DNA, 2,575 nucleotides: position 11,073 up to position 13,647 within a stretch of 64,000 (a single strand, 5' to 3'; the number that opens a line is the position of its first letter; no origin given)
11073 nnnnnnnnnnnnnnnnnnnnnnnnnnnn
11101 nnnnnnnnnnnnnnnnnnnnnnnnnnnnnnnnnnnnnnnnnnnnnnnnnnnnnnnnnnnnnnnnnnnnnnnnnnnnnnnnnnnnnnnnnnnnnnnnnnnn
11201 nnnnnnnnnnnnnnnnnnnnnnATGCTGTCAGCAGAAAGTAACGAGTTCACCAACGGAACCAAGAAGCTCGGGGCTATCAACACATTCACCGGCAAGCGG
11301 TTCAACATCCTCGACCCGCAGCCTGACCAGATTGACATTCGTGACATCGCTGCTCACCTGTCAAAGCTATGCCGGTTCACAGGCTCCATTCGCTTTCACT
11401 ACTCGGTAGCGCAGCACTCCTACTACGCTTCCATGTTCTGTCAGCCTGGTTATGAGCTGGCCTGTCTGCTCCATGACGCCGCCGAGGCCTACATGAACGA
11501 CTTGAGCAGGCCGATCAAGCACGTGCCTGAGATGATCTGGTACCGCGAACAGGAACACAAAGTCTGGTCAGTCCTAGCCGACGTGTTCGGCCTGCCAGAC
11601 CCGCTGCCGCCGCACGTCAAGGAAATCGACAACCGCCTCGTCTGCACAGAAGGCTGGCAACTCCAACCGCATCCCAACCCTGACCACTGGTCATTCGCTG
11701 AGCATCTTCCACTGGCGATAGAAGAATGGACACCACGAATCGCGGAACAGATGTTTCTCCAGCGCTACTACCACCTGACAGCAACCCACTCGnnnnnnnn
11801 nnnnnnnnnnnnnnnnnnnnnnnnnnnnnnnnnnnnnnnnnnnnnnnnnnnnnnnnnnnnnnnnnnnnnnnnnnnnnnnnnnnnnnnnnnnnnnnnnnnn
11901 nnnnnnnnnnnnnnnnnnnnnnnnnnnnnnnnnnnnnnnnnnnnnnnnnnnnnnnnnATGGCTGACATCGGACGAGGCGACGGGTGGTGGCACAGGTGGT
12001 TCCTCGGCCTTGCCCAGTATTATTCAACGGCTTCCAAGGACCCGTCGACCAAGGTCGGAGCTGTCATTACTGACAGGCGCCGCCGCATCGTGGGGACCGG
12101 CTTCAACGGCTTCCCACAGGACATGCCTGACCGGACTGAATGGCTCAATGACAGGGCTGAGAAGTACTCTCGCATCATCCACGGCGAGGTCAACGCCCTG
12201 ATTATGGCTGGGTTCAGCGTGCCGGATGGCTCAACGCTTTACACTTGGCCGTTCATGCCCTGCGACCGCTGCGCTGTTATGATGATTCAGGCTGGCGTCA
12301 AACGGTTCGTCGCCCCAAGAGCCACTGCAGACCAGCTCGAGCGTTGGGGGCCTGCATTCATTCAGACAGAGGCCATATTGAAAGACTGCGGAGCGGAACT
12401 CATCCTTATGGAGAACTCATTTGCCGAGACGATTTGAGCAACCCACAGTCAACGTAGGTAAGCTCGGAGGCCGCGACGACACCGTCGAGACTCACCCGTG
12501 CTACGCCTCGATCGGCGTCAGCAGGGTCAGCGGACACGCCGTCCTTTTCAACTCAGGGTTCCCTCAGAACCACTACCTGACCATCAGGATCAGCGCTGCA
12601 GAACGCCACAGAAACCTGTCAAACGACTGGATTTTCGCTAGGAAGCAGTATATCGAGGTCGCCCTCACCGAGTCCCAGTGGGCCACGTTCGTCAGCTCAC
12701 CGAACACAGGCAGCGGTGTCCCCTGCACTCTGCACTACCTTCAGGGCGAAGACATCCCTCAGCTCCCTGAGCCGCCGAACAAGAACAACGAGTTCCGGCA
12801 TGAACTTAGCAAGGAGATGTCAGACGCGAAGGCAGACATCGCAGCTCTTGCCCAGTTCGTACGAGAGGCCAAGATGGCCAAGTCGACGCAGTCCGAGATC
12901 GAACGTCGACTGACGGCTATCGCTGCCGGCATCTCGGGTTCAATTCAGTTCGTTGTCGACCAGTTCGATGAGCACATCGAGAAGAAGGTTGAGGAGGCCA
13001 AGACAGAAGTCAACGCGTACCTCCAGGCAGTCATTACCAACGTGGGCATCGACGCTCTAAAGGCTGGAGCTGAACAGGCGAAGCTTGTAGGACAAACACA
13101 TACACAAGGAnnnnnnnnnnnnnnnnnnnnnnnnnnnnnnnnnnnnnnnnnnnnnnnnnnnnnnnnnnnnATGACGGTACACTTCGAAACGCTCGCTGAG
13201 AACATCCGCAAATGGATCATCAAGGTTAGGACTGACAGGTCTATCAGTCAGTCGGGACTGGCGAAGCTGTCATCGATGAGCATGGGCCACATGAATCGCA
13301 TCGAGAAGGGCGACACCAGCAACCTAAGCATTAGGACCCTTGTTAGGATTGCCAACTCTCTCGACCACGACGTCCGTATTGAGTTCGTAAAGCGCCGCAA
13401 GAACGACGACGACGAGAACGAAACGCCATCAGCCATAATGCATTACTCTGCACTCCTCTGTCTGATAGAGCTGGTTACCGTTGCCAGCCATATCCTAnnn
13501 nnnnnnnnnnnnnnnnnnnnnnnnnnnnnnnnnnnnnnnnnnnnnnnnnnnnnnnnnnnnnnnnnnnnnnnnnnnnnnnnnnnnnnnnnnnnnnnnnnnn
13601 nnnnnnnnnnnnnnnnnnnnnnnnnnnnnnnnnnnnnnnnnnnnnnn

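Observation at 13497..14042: Phage-encoded small alarmone hydrolase (RelA/SpoT HD domain only)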

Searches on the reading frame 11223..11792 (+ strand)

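Call 3: search_protein_families(library=pfam, proteins=[window:11223-11792:+], max_evalue=0.01)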
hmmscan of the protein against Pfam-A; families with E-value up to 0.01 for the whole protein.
window:11223-11792:+ (190 aa): 0 families

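Call 4: search_protein_families(library=phrogs, proteins=[window:11223-11792:+], max_evalue=0.001)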
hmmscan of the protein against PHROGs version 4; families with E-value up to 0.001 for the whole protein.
window:11223-11792:+ (190 aa): 5 families
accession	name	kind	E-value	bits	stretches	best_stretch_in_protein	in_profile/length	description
phrog_318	-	other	5.3e-57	194.7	1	5-188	86-270/296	deoxyribonucleoside 5' monophosphate phosphatase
phrog_8467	-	other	7.6e-46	157.3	1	18-188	24-194/195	deoxyribonucleoside 5' monophosphate phosphatase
phrog_20276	-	unknown function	3.3e-20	73.4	1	19-115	4-98/103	-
phrog_21461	-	other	8.5e-15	55.1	1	19-65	4-50/52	phosphohydrolase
phrog_6402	-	other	3.2e-11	44.4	1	84-188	2-107/111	deoxyribonucleoside 5' monophosphate phosphatase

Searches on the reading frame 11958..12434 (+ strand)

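Call 3: search_protein_families(library=pfam, proteins=[window:11958-12434:+], max_evalue=0.01)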
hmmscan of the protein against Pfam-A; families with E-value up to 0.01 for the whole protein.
window:11958-12434:+ (159 aa): 2 families
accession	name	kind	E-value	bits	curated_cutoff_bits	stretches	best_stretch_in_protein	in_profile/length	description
PF00383.29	dCMP_cyt_deam_1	-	3.8e-16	59.3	25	1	11-118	3-99/102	Cytidine and deoxycytidylate deaminase zinc-binding region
PF14437.12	MafB19-deam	-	4.2e-08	33.6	27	1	12-119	4-99/142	MafB19-like deaminase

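Call 4: search_protein_families(library=phrogs, proteins=[window:11958-12434:+], max_evalue=0.001)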
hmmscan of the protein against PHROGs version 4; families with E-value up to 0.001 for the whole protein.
window:11958-12434:+ (159 aa): 6 families
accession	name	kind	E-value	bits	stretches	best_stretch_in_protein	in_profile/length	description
phrog_174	-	DNA, RNA and nucleotide metabolism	6.6e-41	142.2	1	11-155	116-251/384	dCMP deaminase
phrog_2369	-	DNA, RNA and nucleotide metabolism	1.9e-11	45.5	1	11-124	5-128/195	dCMP deaminase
phrog_9198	-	unknown function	8.5e-06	25.7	1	69-118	381-432/531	-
phrog_20648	-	DNA, RNA and nucleotide metabolism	9.5e-06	26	1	19-119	14-117/311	dCMP deaminase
phrog_18355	-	DNA, RNA and nucleotide metabolism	0.00038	21.5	1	74-121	3-49/52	deoxycytidinylate deaminase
phrog_20806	-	DNA, RNA and nucleotide metabolism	0.00081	20.7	0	73-131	16-72/97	deoxycytidinylate deaminase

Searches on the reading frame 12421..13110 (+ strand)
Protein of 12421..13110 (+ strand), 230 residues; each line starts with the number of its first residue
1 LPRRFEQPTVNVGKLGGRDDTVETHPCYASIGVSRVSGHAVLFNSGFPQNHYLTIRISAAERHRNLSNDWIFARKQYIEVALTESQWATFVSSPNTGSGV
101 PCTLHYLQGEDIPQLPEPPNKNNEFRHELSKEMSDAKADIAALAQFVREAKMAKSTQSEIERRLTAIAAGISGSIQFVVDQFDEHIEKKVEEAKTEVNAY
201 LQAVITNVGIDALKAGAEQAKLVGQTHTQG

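Call 3: search_protein_families(library=pfam, proteins=[window:12421-13110:+], max_evalue=0.01)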
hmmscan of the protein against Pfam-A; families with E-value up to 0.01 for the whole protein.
window:12421-13110:+ (230 aa): 2 families
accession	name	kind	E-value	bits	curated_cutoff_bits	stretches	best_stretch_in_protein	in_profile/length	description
PF00804.31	Syntaxin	-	0.0026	18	26.7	1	125-201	52-128/157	Syntaxin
PF01442.23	Apolipoprotein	-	0.0078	16.4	90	0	123-208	58-141/190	Apolipoprotein A1/A4/E domain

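Call 4: search_protein_families(library=phrogs, proteins=[window:12421-13110:+], max_evalue=0.001)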
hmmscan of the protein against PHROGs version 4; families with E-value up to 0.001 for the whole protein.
window:12421-13110:+ (230 aa): 1 family
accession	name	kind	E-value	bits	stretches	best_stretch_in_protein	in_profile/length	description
phrog_6452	-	unknown function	7.5e-56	190.2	1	1-224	1-232/236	-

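Call 45: search_protein_families(library=ncbifam, proteins=[window:12421-13110:+], max_evalue=0.01)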
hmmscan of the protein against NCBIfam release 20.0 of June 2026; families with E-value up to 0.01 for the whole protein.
window:12421-13110:+ (230 aa): 0 families

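Call 63: search_protein_families(library=padloc, proteins=[window:12421-13110:+], max_evalue=0.001)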
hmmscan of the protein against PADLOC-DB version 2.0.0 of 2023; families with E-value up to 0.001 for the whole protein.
window:12421-13110:+ (230 aa): 0 families

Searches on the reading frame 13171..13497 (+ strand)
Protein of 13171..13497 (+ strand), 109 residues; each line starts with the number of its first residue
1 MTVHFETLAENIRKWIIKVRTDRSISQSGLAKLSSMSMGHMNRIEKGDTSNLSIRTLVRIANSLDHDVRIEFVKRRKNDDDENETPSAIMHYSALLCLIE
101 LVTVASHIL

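Call 3: search_protein_families(library=pfam, proteins=[window:13171-13497:+], max_evalue=0.01)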
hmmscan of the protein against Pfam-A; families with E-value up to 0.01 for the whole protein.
window:13171-13497:+ (109 aa): 4 families
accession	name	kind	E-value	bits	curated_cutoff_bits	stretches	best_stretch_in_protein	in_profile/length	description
PF13744.12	HTH_37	-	5.5e-07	29.7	27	1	14-71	21-78/80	Helix-turn-helix domain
PF01381.28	HTH_3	-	1.7e-05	25.2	23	1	17-65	2-49/55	Helix-turn-helix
PF13443.12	HTH_26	-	2e-05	25.2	22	1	18-65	4-51/63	Cro/C1-type HTH DNA-binding domain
PF13560.12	HTH_31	-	0.0019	18.9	27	1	20-63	10-53/64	Helix-turn-helix domain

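Call 4: search_protein_families(library=phrogs, proteins=[window:13171-13497:+], max_evalue=0.001)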
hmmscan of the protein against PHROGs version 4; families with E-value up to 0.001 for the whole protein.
window:13171-13497:+ (109 aa): 6 families
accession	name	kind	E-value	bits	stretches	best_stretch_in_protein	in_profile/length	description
phrog_5823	-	transcription regulation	6.3e-09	36.5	1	12-74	7-69/404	transcriptional regulator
phrog_3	-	transcription regulation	2.4e-07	31.9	1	3-83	84-163/430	transcriptional repressor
phrog_2339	-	DNA, RNA and nucleotide metabolism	1.8e-06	28.9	1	11-76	25-90/98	HTH DNA binding protein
phrog_1373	-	transcription regulation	2.3e-05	25.4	1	12-85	64-136/166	transcriptional regulator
phrog_8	-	transcription regulation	9.3e-05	23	1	11-69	165-213/346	transcriptional regulator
phrog_18318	-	DNA, RNA and nucleotide metabolism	0.00095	20.2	0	10-76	32-98/108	HTH DNA binding protein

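Call 45: search_protein_families(library=ncbifam, proteins=[window:13171-13497:+], max_evalue=0.01)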
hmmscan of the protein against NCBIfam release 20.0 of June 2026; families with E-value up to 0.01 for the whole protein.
window:13171-13497:+ (109 aa): 6 families
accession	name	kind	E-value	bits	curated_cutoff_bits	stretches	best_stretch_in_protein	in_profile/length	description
NF006015.0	PRK08154.1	subfamily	3e-07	29.9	204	1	10-69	29-87/314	anaerobic benzoate catabolism transcriptional regulator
NF038139.1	Reg_Aceta_RamB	equivalog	0.00012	20.8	700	1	17-74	8-62/465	acetate metabolism transcriptional regulator RamB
NF041951.1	phage_RstR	subfamily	0.00016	21.9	80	1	13-66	4-56/108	RstR family transcriptional repressor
NF046032.1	TransRegSlrRBacil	equivalog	0.0016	18.5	250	1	18-70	8-60/149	HTH-type transcriptional regulator SlrR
NF047948.1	male_kill_WMK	equivalog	0.0062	16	300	1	9-92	160-242/300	WO male-killing family protein Wmk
TIGR03070.1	couple_hipB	subfamily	0.0085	16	71.65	0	16-64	7-54/58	type II toxin-antitoxin system Y4mF family antitoxin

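Call 63: search_protein_families(library=padloc, proteins=[window:13171-13497:+], max_evalue=0.001)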
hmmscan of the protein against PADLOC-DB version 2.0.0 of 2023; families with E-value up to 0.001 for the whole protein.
window:13171-13497:+ (109 aa): 5 families
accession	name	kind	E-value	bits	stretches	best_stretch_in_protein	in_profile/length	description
PDLC02926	HTH_VI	-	4.1e-07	28.2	1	11-84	1-74/92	-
PDLC04142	capH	-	7.2e-05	21.8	1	12-80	7-72/103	capH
PDLC04775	PDC-M69A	-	0.00011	20.7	1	1-69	1-64/113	-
PDLC03666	Control_protein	-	0.00014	20.3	1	10-84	5-76/77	control protein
PDLC03664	Control_protein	-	0.00026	19.4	1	16-70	18-71/74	control protein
